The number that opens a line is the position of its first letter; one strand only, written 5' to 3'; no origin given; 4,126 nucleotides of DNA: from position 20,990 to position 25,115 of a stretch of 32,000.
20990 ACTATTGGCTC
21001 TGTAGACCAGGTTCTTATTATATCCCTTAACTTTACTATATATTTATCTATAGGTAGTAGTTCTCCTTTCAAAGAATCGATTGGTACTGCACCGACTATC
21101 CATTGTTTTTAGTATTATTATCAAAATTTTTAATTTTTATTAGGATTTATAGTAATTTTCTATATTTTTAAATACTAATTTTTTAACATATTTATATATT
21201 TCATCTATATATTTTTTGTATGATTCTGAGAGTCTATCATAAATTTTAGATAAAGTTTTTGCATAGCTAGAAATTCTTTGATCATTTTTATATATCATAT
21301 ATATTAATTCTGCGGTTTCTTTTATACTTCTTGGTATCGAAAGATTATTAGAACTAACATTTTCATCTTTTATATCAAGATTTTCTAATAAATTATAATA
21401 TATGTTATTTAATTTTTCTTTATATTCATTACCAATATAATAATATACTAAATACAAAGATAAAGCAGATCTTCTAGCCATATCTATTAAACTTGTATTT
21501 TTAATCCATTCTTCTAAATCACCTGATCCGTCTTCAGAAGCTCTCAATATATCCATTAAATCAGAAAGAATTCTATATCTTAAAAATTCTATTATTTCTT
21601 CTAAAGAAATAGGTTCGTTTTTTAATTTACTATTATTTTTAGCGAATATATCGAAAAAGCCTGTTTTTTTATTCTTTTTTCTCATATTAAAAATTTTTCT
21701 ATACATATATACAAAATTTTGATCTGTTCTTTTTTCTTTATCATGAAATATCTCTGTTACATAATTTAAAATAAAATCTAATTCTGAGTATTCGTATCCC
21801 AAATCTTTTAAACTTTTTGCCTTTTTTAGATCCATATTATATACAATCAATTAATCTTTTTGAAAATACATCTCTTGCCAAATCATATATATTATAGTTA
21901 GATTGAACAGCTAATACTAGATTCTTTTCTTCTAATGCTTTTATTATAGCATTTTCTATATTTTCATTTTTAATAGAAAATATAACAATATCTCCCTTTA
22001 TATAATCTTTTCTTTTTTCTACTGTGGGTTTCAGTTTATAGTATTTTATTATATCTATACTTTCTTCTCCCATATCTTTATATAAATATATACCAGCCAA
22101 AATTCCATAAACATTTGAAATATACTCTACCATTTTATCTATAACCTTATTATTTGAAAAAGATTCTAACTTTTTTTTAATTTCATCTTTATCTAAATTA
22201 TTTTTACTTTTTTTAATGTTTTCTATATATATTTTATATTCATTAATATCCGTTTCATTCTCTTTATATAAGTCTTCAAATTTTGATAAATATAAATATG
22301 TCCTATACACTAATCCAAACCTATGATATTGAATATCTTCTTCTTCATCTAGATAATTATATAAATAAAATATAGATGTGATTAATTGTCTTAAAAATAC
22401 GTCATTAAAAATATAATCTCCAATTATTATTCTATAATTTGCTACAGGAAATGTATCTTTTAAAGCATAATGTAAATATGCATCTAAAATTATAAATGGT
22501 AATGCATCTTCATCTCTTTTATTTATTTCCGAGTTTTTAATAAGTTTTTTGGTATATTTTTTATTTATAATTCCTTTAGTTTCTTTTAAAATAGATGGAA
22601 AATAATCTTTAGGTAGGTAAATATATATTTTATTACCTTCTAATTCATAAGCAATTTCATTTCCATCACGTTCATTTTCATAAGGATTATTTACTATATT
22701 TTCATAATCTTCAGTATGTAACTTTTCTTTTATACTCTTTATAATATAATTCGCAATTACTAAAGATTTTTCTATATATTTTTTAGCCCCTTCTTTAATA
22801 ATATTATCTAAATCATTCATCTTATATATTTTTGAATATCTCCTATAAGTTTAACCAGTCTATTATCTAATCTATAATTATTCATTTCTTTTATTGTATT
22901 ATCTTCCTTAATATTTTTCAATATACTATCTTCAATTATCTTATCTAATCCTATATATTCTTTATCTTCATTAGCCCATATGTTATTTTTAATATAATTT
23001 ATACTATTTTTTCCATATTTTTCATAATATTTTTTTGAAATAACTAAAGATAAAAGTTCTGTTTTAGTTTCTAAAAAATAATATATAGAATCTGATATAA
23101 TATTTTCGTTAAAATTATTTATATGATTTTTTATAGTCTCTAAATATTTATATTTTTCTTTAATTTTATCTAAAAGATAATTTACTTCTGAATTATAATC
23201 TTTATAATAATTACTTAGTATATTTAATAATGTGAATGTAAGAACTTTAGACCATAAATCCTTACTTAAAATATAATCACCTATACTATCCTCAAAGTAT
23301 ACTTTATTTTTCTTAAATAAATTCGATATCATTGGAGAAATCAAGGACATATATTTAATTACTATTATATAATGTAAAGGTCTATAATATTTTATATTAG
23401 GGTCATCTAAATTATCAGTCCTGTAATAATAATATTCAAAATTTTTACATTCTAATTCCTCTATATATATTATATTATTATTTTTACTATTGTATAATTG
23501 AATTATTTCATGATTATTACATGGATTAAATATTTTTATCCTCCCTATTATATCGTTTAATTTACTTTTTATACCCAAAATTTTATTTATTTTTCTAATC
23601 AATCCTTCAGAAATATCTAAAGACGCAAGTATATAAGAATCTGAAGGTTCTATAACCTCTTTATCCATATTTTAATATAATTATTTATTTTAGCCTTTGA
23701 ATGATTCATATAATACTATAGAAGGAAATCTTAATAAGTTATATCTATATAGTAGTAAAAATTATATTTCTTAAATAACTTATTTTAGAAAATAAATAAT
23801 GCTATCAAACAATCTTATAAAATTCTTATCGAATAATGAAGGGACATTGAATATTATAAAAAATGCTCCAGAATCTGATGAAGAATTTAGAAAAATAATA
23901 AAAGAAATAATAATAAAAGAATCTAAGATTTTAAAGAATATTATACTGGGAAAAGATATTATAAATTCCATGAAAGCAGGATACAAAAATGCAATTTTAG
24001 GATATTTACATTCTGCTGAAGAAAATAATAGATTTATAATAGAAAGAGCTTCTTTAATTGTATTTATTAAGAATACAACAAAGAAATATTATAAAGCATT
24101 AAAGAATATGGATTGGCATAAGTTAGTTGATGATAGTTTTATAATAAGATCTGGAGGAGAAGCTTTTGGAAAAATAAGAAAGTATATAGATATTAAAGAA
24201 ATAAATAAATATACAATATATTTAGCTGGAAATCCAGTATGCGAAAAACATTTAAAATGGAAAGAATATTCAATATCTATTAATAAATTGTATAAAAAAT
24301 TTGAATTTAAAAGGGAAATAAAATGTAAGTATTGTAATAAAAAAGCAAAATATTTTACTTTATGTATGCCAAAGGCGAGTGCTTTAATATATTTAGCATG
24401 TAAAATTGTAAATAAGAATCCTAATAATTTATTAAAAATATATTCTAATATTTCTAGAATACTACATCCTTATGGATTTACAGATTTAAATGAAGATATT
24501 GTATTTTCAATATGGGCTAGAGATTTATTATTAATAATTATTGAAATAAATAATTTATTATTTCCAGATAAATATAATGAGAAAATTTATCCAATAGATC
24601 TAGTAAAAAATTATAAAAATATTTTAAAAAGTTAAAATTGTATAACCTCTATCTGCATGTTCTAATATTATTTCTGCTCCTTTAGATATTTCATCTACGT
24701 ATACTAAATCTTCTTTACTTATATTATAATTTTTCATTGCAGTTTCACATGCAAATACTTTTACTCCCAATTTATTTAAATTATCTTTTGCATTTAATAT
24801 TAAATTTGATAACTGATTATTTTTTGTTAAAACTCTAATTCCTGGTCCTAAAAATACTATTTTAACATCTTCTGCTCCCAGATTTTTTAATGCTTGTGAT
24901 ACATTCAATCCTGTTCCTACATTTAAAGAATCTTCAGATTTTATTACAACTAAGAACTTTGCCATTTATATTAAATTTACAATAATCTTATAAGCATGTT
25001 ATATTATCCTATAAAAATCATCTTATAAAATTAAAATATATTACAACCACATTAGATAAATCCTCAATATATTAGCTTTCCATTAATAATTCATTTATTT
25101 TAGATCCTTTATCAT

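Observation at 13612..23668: Ten-kb same-strand cluster built from two lineage-specific paralog families (4x A, 3x B) around a cysteine-synthase gene and small membrane proteins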

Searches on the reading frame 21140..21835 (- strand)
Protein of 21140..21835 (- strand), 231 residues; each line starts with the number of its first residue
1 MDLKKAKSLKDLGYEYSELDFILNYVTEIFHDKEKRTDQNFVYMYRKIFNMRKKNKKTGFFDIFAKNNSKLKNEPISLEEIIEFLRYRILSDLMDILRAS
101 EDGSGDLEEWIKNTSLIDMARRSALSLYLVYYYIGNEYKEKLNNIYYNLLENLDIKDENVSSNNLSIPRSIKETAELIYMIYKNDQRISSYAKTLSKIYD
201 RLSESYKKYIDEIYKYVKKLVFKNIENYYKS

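Call 4: search_protein_families(library=pfam, max_evalue=1, proteins=[window:21140-21835:-])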
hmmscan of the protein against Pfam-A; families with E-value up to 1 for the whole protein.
window:21140-21835:- (231 aa): 6 families
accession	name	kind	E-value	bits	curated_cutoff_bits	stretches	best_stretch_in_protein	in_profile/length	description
PF22230.1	Csx1_CARF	-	0.023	15.5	24.7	0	172-221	27-76/163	CRISPR system endoribonuclease Csx1, CARF domain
PF09548.15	Spore_III_AB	-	0.03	14.8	32.5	0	169-221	25-77/170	Stage III sporulation protein AB (spore_III_AB)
PF01895.24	PhoU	-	0.058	14.2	23.5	1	61-120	16-72/89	PhoU domain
PF08010.17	Phage_30_3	-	0.11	12.8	36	0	135-174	78-117/138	Bacteriophage protein GP30.3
PF01544.23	CorA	-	0.18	11.5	27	0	32-211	62-227/292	CorA-like Mg2+ transporter protein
PF20762.2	DUF6836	-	0.22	12.4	24.2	1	175-209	81-115/115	Domain of unknown function (DUF6836)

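Call 5: search_protein_families(library=ncbifam, max_evalue=1, proteins=[window:21140-21835:-])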
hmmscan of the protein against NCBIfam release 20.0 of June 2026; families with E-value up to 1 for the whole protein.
window:21140-21835:- (231 aa): 0 families

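Call 27: find_homologous_proteins(query=A2, max_evalue=10)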
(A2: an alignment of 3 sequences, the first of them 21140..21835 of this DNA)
Query A2 (3 sequences) (231 aa, profile of the alignment): 3 proteins with E <= 10 among 5275 candidates.
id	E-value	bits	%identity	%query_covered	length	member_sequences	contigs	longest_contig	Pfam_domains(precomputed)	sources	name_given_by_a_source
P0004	7.3e-98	345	30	56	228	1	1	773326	-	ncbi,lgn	ncbi:hypothetical protein YN1_8060 [Nanoarchaeota archaeon]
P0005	1.2e-95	338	100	100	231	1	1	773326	-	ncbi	ncbi:hypothetical protein YN1_8080 [Nanoarchaeota archaeon]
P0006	2.6e-44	170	31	28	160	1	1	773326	-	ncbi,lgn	ncbi:hypothetical protein YN1_7980 [Nanoarchaeota archaeon]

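Call 31: search_protein_families(library=padloc, max_evalue=0.1, proteins=[window:21140-21835:-])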
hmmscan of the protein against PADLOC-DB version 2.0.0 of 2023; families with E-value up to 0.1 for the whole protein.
window:21140-21835:- (231 aa): 0 families

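Call 32: search_protein_families(library=phrogs, max_evalue=0.1, proteins=[window:21140-21835:-])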
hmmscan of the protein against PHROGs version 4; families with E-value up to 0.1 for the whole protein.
window:21140-21835:- (231 aa): 0 families

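Call 40: search_solved_structures(query=A2, max_evalue=10)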
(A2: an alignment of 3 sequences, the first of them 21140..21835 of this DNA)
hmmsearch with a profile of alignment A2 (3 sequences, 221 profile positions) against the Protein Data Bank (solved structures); distinct sequences matched with E-value up to 10: 5.
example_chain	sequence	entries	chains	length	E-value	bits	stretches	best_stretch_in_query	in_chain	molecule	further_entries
6dch_A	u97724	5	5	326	0.055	16.6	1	175-221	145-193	ScoE protein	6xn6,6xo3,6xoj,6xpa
6l6w_A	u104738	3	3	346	0.061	16.4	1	175-221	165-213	ScoE protein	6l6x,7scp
1qwj_A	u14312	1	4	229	0.5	13.4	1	61-121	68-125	cytidine monophospho-N-acetylneuraminic acid synthetase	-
8u0a_A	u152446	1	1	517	1.1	12.3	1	92-139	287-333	Phosphoprotein, Nucleoprotein fusion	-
2uyj_A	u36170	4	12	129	1.3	12.1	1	151-210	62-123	PROTEIN TDCF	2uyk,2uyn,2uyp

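Call 42: find_related_loci(query=A2, collection=viral_contigs, flank=8000)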
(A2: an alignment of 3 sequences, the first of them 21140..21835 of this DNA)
Query A2 (231 aa) in viral_contigs; peptide patterns used: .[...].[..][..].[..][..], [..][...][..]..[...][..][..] (x = any residue, [..] = any of these).
600 stretches matched a pattern, but none encodes a relative of the query by tblastn (E <= 1e-3).

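Call 46: predict_structure(alignment_id=A2)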
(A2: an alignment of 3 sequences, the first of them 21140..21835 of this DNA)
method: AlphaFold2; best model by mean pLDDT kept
length: 231 residues; sequences in the alignment: 3
mean_pLDDT: 40.4   pTM: 0.33
mean pLDDT of the five models: 40.4, 39.4, 39.3, 38.9, 36.5
residues with pLDDT >= 90: 0; 70-90: 0; 50-70: 4; < 50: 227
segments of 3 or more residues with pLDDT < 50: 1-37, 39-203, 205-207, 212-231
pLDDT, mean of each block of 10 residues (from residue 1): 29 37 44 45 48 40 38 39 45 43 38 39 41 41 40 33 36 46 40 46 46 44 31 34
secondary structure, 60 per line:
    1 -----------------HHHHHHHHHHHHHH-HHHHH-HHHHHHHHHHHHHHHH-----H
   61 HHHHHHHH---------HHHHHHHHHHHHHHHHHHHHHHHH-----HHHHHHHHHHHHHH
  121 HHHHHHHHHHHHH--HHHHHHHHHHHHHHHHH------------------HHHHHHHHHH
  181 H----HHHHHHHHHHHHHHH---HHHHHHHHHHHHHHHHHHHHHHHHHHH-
elements in order: H18-31 H33-37 H39-54 H60-68 H78-101 H107-133 H136-152 H171-181 H186-200 H204-230

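Call 50: find_related_loci(query=A2, collection=metagenome_contigs, flank=10000)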
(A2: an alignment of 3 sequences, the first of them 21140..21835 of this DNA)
Query A2 (231 aa) in metagenome_contigs; peptide patterns used: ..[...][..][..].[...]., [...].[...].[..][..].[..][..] (x = any residue, [..] = any of these).
600 stretches matched a pattern, but none encodes a relative of the query by tblastn (E <= 1e-3).

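Call 57: find_encoding_contigs(protein=P0006, flank=10000, max_places=6)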
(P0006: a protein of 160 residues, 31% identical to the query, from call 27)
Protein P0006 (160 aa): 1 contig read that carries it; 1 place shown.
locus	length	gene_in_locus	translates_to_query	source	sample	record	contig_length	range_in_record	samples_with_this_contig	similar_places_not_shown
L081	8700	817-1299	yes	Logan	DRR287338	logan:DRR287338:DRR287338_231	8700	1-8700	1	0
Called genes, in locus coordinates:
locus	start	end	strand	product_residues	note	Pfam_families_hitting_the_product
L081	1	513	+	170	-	?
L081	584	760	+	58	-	-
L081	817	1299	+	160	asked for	-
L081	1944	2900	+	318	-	-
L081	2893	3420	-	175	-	-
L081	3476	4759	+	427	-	-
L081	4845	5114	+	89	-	PF04471:Mrr_cat, PF08378:NERD (weak)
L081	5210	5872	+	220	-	-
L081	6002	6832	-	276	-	-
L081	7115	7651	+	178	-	-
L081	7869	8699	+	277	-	?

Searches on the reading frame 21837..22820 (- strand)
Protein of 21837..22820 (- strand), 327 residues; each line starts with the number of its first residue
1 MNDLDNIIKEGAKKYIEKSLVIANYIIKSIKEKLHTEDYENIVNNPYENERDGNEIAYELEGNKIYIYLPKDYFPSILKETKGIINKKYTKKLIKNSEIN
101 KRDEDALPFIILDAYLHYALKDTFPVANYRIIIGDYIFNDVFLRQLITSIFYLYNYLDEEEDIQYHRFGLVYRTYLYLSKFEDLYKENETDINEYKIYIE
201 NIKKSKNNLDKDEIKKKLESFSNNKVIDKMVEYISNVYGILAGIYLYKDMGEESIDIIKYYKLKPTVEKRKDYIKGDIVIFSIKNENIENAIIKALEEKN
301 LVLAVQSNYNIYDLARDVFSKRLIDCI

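Call 4: search_protein_families(library=pfam, max_evalue=1, proteins=[window:21837-22820:-])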
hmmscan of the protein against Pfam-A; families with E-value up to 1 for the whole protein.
window:21837-22820:- (327 aa): 2 families
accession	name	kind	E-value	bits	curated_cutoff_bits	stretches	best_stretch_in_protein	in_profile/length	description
PF12110.13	Nup96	-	0.024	14.1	25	1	209-250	40-80/295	Nuclear protein 96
PF21837.1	DUF6896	-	0.067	13.7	27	0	194-238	83-126/128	Domain of unknown function (DUF6896)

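Call 5: search_protein_families(library=ncbifam, max_evalue=1, proteins=[window:21837-22820:-])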
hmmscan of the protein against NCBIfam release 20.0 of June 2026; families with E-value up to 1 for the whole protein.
window:21837-22820:- (327 aa): 1 family
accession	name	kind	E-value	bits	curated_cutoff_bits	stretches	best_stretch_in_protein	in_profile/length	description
TIGR04293.1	archaeo_artF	exception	0.029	14.4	150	1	230-284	107-161/166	archaeosortase family protein ArtF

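Call 13: find_homologous_proteins(query=window:21837-22820:-, max_evalue=0.01)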
Query window:21837-22820:- (327 aa): 1 proteins with E <= 0.01 among 5580 candidates.
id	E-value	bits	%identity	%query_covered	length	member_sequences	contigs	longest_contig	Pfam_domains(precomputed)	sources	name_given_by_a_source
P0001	1.3e-201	687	100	100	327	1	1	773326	-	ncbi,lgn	ncbi:hypothetical protein YN1_8090 [Nanoarchaeota archaeon]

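Call 31: search_protein_families(library=padloc, max_evalue=0.1, proteins=[window:21837-22820:-])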
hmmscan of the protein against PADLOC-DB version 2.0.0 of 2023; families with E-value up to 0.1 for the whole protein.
window:21837-22820:- (327 aa): 0 families

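Call 32: search_protein_families(library=phrogs, max_evalue=0.1, proteins=[window:21837-22820:-])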
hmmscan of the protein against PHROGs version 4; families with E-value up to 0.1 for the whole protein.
window:21837-22820:- (327 aa): 0 families

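Call 35: predict_structure(alignment_id=A3)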
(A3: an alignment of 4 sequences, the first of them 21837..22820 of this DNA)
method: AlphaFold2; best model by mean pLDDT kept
length: 327 residues; sequences in the alignment: 4
mean_pLDDT: 37.7   pTM: 0.34
mean pLDDT of the five models: 37.7, 35.2, 34.1, 34.0, 32.1
residues with pLDDT >= 90: 0; 70-90: 0; 50-70: 9; < 50: 318
segments of 3 or more residues with pLDDT < 50: 1-112, 117-143, 145-251, 253-289, 299-327
pLDDT, mean of each block of 10 residues (from residue 1): 38 41 42 43 41 39 40 36 37 34 38 47 33 35 47 40 34 34 33 32 33 39 38 45 45 45 31 26 39 47 36 28 25
secondary structure, 60 per line:
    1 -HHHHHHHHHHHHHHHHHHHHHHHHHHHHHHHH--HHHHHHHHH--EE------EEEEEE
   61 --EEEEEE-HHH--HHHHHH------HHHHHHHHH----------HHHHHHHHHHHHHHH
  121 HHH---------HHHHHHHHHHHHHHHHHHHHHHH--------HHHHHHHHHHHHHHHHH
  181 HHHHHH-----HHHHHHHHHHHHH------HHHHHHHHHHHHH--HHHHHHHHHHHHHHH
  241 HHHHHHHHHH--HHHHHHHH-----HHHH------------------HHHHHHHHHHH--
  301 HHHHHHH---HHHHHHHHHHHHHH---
elements in order: H2-33 H36-44 E55-60 E63-68 H75-80 H87-95 H106-123 H133-155 H164-186 H192-204 H211-223 H226-250 H253-260 H266-269 H288-298 H301-307 H311-324

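Call 36: search_protein_representatives(alignment_id=A3)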
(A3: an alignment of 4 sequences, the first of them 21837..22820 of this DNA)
Query: 4 sequences, 306 profile positions. Proteins with E-value up to 0.001 (for the whole library): 4; up to 1e-10: 4; up to 1e-30: 4. The best 4 are listed.
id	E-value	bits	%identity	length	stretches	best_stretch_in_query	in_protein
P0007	2.0e-104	365.8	-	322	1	3-305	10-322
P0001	1.5e-101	356.3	-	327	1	1-306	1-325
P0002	1.5e-84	300.5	-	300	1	1-296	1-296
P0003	2.0e-74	267.2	-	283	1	7-305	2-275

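Call 39: search_solved_structures(query=A3, max_evalue=10)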
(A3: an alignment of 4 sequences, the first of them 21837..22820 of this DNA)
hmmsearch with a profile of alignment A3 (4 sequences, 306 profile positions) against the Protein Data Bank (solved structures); distinct sequences matched with E-value up to 10: 8.
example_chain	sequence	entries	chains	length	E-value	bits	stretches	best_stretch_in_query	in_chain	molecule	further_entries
3j47_U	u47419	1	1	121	0.0023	20.7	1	5-92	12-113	26S proteasome regulatory subunit RPN8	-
3jck_E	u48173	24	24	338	0.035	16.8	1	5-92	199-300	26S proteasome regulatory subunit RPN8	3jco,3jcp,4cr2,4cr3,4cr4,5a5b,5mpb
6fvt_U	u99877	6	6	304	0.045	16.4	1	5-92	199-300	26S proteasome regulatory subunit RPN8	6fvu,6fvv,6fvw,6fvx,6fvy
2zrc_A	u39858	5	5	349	2.3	10.8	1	12-39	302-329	Protein recA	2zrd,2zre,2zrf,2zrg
1ubc_A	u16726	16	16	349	2.4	10.8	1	12-39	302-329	RecA | Protein recA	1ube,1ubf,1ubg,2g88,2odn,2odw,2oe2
2zr0_A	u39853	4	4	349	2.4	10.8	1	12-39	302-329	Protein recA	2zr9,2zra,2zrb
2zrh_A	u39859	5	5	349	2.4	10.8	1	12-39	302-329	Protein recA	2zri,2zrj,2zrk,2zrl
6fwx_A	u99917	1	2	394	3.3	10.3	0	213-252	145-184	Titin,Titin,Titin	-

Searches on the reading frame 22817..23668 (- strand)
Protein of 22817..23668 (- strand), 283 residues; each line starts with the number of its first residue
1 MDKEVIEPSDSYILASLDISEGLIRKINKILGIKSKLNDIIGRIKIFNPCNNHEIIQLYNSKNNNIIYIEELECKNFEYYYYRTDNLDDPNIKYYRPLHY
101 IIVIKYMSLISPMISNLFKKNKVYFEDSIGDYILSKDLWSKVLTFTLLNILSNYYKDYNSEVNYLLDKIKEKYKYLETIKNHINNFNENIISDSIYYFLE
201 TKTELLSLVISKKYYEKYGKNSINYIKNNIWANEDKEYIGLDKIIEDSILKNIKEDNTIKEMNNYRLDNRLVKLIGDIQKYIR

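Call 4: search_protein_families(library=pfam, max_evalue=1, proteins=[window:22817-23668:-])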
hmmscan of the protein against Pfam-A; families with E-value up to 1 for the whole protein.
window:22817-23668:- (283 aa): 1 family
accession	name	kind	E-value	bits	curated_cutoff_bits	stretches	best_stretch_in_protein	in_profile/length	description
PF14490.11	HHH_RecD2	-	0.33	11.3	27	1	210-244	21-56/92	ATP-dependent RecD2 DNA helicase HHH domain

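Call 5: search_protein_families(library=ncbifam, max_evalue=1, proteins=[window:22817-23668:-])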
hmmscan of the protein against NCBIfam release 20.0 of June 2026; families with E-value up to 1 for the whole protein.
window:22817-23668:- (283 aa): 0 families

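Call 25: find_homologous_proteins(query=A1, max_evalue=10)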
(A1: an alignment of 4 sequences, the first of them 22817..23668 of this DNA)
Query A1 (4 sequences) (283 aa, profile of the alignment): 2 proteins with E <= 10 among 8000 candidates.
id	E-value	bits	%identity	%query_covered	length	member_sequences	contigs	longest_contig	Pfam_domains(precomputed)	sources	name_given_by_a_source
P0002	5.1e-84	300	27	38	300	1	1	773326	-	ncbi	ncbi:hypothetical protein YN1_8050 [Nanoarchaeota archaeon]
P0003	1.4e-74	269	100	100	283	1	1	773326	-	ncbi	ncbi:hypothetical protein YN1_8100 [Nanoarchaeota archaeon]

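Call 31: search_protein_families(library=padloc, max_evalue=0.1, proteins=[window:22817-23668:-])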
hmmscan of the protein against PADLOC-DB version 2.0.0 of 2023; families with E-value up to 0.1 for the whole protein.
window:22817-23668:- (283 aa): 0 families

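Call 32: search_protein_families(library=phrogs, max_evalue=0.1, proteins=[window:22817-23668:-])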
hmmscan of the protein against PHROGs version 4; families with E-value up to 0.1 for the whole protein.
window:22817-23668:- (283 aa): 0 families

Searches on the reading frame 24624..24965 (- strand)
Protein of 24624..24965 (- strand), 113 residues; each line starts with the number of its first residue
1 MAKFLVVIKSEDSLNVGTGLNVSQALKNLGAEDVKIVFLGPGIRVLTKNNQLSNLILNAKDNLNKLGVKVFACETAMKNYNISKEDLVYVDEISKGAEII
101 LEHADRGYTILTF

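Call 9: search_protein_families(library=pfam, max_evalue=0.01, proteins=[window:24624-24965:-])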
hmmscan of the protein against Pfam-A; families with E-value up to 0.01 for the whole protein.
window:24624-24965:- (113 aa): 1 family
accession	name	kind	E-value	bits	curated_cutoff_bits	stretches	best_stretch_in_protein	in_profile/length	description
PF02635.20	DsrE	-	9.4e-13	48.8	22.7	1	3-113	2-116/116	DsrE/DsrF-like family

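Call 51: find_related_loci(query=window:24624-24965:-, collection=metagenome_contigs, flank=10000)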
Query window:24624-24965:- (113 aa) in metagenome_contigs; peptide patterns used: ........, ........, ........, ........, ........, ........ (x = any residue, [..] = any of these).
291 stretches matched a pattern, but none encodes a relative of the query by tblastn (E <= 1e-3).
